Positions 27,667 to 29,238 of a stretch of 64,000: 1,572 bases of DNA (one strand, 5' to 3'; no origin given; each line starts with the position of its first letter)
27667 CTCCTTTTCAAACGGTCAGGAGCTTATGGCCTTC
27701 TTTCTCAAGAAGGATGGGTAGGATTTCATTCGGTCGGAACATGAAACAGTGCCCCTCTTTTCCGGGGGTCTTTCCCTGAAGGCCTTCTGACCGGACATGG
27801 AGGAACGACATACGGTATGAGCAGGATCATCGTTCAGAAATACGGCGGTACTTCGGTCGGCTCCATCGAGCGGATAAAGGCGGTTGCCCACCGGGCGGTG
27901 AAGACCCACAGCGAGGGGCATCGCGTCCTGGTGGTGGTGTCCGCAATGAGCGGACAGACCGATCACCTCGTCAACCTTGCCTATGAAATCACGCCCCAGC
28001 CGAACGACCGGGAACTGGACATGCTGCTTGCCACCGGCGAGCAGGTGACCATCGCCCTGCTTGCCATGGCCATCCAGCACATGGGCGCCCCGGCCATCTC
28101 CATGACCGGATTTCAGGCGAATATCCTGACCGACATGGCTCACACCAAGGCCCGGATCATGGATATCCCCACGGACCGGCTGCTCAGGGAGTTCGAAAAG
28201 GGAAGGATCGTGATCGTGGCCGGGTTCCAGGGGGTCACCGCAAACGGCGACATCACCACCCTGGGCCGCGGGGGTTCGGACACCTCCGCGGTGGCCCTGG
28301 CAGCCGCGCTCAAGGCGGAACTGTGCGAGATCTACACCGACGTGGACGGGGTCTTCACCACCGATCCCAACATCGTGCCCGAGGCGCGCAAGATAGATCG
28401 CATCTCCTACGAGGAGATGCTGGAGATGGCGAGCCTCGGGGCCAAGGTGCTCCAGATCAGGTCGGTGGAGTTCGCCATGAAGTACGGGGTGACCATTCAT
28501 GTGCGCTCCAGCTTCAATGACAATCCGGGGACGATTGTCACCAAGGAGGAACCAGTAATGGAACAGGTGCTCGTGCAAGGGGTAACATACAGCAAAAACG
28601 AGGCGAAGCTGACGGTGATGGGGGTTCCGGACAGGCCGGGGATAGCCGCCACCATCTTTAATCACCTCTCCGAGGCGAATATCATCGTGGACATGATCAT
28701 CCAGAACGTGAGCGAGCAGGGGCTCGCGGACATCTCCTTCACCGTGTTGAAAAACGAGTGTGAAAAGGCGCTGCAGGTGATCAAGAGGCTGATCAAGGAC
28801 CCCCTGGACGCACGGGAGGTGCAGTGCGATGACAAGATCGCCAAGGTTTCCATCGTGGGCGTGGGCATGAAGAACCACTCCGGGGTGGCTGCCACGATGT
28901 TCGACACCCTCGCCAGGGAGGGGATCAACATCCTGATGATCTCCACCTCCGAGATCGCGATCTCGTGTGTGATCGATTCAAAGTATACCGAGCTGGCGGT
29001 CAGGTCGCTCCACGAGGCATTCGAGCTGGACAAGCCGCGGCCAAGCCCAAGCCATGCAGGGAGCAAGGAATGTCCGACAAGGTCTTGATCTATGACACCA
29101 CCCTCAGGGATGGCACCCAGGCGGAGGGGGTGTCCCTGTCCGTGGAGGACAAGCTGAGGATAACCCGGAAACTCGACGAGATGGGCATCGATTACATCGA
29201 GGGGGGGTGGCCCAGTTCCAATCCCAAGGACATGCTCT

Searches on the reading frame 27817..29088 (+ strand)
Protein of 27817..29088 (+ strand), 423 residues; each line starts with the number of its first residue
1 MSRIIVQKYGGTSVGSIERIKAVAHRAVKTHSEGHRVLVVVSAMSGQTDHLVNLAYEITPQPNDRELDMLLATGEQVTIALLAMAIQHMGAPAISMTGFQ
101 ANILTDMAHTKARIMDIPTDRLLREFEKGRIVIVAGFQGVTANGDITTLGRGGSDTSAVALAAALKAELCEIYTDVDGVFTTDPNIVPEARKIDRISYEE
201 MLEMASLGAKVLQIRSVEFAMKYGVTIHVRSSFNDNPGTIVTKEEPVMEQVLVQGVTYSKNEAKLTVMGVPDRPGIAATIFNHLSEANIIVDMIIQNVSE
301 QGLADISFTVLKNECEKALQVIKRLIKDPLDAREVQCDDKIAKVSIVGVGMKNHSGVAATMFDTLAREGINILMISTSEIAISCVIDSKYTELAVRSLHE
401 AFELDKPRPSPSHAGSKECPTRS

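Call 9: search_protein_families(library=pfam, proteins=[window:27817-29088:+], max_evalue=0.001)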
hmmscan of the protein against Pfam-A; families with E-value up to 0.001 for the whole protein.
window:27817-29088:+ (423 aa): 4 families
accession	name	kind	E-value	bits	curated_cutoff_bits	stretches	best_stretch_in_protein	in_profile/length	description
PF00696.33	AA_kinase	-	1.1e-51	176.3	24.9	1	4-231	2-234/234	Amino acid kinase family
PF22468.2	ACT_9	-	6.1e-39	132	27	2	344-402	1-61/61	ACT domain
PF13840.12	ACT_7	-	5e-22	78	27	1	337-400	2-65/65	ACT domain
PF01842.31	ACT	-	1e-18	67.1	27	2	267-327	4-63/66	ACT domain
